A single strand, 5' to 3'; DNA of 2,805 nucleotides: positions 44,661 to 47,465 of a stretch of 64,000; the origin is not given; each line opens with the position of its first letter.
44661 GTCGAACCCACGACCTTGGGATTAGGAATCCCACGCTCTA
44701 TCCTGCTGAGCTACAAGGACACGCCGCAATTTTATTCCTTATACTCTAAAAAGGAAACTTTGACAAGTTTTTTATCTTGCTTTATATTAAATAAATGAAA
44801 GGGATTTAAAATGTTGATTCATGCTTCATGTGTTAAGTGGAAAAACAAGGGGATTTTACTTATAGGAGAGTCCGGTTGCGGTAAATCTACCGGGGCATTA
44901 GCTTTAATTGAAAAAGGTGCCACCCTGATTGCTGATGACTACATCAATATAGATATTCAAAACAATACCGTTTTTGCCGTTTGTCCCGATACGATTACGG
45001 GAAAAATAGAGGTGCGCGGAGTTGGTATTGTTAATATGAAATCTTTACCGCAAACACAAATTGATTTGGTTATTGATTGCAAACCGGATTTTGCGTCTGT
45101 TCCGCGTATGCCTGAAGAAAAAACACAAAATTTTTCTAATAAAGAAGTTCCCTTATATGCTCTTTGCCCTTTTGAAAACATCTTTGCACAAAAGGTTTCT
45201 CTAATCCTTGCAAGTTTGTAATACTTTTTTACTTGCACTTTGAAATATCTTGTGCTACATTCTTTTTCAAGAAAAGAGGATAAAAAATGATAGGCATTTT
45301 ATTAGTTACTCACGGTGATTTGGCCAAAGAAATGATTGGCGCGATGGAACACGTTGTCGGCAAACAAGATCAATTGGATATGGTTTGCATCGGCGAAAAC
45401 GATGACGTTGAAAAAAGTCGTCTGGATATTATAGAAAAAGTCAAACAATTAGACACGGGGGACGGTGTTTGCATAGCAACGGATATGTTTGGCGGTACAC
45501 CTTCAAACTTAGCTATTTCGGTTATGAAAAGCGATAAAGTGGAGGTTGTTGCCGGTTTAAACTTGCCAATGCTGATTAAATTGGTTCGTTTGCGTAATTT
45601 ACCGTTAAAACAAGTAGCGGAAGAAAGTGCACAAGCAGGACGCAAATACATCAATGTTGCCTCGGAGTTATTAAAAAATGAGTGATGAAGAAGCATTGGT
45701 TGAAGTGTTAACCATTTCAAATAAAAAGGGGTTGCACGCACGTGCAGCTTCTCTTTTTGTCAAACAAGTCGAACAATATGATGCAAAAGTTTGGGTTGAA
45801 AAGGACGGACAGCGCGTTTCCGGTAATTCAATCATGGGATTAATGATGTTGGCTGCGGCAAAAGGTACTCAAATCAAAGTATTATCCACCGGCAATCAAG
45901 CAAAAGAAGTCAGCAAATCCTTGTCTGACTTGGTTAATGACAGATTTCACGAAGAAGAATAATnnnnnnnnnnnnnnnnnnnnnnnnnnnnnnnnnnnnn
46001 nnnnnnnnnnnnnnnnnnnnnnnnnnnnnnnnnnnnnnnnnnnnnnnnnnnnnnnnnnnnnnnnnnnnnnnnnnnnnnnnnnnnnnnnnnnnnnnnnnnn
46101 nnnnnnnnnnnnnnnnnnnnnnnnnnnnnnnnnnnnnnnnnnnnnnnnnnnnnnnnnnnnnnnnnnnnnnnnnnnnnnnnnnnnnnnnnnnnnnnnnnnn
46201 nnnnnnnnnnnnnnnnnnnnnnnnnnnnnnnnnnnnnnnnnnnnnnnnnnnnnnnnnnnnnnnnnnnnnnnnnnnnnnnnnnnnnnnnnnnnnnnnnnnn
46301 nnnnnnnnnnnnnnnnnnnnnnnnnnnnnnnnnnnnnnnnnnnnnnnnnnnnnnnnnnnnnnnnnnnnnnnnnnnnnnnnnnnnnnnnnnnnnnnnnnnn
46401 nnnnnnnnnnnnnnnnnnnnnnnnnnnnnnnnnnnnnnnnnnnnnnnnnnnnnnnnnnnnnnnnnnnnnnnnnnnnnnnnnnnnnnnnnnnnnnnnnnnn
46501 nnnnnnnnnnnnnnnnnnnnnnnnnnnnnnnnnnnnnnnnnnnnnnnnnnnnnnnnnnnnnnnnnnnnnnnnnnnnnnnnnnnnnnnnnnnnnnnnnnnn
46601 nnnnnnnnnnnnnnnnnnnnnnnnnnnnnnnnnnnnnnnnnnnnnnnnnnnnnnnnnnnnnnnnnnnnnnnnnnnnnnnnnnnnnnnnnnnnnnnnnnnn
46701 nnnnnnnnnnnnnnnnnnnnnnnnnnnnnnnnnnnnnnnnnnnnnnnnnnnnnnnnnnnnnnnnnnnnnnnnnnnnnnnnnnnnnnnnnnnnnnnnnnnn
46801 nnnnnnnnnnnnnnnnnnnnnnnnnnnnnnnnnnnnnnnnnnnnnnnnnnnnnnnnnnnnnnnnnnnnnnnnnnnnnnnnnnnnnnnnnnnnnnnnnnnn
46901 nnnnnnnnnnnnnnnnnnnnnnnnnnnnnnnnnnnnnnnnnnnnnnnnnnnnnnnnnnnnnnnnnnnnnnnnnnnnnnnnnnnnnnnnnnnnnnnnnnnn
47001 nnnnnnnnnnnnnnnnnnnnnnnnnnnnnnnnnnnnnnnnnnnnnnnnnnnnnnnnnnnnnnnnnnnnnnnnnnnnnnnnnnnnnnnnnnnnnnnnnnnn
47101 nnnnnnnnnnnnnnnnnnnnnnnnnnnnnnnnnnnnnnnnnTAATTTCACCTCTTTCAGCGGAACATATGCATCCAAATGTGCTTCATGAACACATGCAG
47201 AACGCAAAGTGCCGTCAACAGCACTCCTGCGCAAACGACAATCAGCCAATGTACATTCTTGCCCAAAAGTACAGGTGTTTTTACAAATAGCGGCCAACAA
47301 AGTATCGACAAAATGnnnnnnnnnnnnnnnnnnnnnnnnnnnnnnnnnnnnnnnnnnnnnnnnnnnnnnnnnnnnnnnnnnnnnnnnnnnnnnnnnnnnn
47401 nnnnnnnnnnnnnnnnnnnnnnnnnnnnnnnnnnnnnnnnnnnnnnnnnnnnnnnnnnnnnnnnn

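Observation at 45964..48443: Tandem paralogous proteins with degenerate (likely non-catalytic) EAL-like C-terminal domains next to the regulatory PTS genes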

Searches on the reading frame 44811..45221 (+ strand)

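Call 53: search_protein_families(library=pfam, proteins=[window:44811-45221:+], max_evalue=0.001)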
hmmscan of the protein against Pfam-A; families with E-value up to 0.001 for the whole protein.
window:44811-45221:+ (136 aa): 1 family
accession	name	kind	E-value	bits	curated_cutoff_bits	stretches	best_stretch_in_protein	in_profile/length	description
PF07475.17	Hpr_kinase_C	-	1.9e-20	73.6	33.3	1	3-79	9-86/171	HPr Serine kinase C-terminal domain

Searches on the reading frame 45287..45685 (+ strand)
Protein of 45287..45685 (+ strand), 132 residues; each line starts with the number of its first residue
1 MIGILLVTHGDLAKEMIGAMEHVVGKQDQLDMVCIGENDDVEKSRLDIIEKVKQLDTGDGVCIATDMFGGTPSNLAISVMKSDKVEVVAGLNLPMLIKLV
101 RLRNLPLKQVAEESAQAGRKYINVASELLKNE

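Call 53: search_protein_families(library=pfam, proteins=[window:45287-45685:+], max_evalue=0.001)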
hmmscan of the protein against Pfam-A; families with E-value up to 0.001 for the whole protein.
window:45287-45685:+ (132 aa): 1 family
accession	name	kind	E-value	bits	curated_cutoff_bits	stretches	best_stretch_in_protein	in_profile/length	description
PF03610.21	EIIA-man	-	2.8e-26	92.4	21.4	1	3-103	1-103/116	PTS system fructose IIA component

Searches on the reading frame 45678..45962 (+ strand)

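Call 53: search_protein_families(library=pfam, proteins=[window:45678-45962:+], max_evalue=0.001)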
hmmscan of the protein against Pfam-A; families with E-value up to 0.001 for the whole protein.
window:45678-45962:+ (94 aa): 1 family
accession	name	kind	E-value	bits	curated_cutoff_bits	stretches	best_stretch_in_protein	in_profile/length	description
PF00381.24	PTS-HPr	-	3.5e-25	88.3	23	1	11-87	5-80/81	PTS HPr component phosphorylation site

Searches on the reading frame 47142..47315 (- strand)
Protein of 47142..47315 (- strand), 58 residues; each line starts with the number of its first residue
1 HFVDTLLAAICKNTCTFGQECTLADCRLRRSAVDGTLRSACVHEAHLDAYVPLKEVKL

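Call 85: search_solved_structures(query=A5, max_evalue=10, show_alignments=2)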
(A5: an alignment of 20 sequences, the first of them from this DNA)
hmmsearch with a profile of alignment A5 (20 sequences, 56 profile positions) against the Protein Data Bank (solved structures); distinct sequences matched with E-value up to 10: 9.
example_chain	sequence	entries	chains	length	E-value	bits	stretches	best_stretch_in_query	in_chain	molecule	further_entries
5l2l_A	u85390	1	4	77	0.0064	19.3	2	13-31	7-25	Nab2p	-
2lhn_A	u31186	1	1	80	0.0069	19.3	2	13-31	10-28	Nuclear polyadenylated RNA-binding protein NAB2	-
7qca_LGG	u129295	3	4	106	0.034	17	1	24-52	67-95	Ribosomal protein L34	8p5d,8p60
1r8u_B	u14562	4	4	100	0.05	16.5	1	12-41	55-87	CREB-binding protein | Crebbp protein | Histone lysine acetyltransferase CREBBP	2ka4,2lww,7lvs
1l8c_A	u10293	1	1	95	0.054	16.4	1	12-41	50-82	CREB-binding protein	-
7qgs_A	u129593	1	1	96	0.12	15.3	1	12-41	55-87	Histone acetyltransferase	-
1l3e_B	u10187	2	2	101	0.16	14.9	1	12-41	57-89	p300 protein | E1A-associated protein p300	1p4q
5hou_A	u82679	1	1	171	0.16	14.9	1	12-41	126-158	Cellular tumor antigen p53,CREB-binding protein fusion protein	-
1u2n_A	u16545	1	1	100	0.49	13.3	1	12-41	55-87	CREB binding protein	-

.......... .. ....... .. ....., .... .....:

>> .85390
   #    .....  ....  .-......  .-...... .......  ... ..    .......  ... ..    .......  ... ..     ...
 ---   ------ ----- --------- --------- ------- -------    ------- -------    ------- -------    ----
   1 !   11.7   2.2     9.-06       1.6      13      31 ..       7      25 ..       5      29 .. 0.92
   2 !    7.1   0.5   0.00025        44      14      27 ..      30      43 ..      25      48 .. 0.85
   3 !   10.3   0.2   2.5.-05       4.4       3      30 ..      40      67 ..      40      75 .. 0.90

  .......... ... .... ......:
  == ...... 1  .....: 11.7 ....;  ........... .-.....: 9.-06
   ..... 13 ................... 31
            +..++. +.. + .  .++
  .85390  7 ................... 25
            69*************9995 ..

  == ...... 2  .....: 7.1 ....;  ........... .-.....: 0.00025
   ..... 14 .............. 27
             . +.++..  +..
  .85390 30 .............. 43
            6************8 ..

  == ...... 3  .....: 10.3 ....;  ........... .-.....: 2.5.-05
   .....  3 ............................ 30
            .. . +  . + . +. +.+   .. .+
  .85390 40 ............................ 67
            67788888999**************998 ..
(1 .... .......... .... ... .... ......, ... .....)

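Call 86: search_protein_families(library=pfam, alignment_id=A5, max_evalue=10)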
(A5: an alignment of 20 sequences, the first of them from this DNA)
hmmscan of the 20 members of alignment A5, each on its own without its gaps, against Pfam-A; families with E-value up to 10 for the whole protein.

A. member 1, seq(58 aa): 1 family
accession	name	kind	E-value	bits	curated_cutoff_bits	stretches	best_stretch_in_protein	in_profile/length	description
PF08746.17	zf-RING-like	-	0.43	11.2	26.6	1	10-29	3-22/43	RING-like domain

B. families by the number of members that match (of 20 scanned): 5 families
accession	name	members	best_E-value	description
PF01688.23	Herpes_gI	1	0.005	Alphaherpesvirus glycoprotein I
PF21803.3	Nab2-zf4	1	0.028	Nab2-type CCCH zinc finger 4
PF25543.1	zf-CCCH_tandem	1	0.056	Tandem CCCH zinc finger domains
PF08746.17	zf-RING-like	1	0.43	RING-like domain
PF06404.17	PSK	1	0.48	Phytosulfokine precursor protein (PSK)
